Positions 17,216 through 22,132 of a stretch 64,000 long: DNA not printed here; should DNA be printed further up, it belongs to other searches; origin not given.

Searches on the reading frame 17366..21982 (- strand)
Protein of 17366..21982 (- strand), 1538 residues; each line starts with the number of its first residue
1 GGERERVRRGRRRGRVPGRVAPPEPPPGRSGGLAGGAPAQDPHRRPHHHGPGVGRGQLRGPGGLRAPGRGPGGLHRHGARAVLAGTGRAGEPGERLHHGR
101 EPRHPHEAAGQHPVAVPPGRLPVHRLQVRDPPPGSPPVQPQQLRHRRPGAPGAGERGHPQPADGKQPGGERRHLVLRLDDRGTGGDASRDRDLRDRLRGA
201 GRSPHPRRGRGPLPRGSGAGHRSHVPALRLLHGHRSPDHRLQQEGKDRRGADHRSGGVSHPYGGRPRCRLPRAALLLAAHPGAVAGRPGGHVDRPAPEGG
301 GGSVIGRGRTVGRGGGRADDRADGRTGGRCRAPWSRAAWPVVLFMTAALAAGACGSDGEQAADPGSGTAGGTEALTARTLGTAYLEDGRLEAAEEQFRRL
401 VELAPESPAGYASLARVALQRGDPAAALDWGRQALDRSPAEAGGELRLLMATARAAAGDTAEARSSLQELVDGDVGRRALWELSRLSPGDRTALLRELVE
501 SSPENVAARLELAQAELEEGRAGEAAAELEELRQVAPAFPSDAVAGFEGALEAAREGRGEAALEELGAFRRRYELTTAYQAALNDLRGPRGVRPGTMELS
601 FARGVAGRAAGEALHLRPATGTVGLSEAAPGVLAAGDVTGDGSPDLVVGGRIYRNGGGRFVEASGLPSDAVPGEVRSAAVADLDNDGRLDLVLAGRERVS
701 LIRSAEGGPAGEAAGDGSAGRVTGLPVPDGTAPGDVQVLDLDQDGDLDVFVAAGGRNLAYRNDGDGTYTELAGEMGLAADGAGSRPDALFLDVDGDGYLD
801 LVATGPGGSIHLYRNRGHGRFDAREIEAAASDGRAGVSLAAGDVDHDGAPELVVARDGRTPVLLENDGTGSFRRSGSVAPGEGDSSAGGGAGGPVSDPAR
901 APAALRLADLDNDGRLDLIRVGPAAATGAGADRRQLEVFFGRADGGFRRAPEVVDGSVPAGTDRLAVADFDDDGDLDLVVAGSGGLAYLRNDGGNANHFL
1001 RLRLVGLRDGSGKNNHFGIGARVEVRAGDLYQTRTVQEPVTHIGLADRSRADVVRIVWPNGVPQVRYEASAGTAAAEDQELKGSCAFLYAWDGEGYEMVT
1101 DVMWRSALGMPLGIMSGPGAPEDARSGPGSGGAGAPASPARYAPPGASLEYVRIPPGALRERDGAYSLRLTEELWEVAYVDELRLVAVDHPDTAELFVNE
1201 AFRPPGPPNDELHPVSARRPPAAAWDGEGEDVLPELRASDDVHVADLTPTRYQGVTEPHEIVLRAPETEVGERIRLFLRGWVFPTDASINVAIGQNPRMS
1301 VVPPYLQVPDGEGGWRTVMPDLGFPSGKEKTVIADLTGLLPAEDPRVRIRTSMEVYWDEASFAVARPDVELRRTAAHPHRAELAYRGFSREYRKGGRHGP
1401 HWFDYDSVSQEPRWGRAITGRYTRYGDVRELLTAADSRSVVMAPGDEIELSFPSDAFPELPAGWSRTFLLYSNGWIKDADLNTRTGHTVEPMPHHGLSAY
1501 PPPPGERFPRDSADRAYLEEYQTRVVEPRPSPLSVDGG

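Call 68: search_protein_families(library=pfam, proteins=[window:17366-21982:-], max_evalue=0.00001)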
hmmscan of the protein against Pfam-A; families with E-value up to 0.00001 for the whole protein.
window:17366-21982:- (1538 aa): 7 families
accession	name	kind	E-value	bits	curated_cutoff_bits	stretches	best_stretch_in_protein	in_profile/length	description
PF13517.12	FG-GAP_3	-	5e-41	139.6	26.9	5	792-854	1-61/61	FG-GAP-like repeat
PF01839.29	FG-GAP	-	2.5e-18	66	22.1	0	835-865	1-27/37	FG-GAP repeat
PF13432.12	TPR_16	-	2.5e-11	44.2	32.7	1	379-441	2-64/65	Tetratricopeptide repeat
PF14559.12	TPR_19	-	4.3e-08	33.8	25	0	493-538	12-57/68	Tetratricopeptide repeat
PF07593.17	UnbV_ASPIC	-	1.6e-06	28.3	23.4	1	1018-1069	1-61/68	ASPIC and UnbV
PF07719.23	TPR_2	-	5.1e-06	26.6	27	0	378-406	5-33/34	Tetratricopeptide repeat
PF13428.12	TPR_14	-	6.9e-06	26.7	23.5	0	378-416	5-43/44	Tetratricopeptide repeat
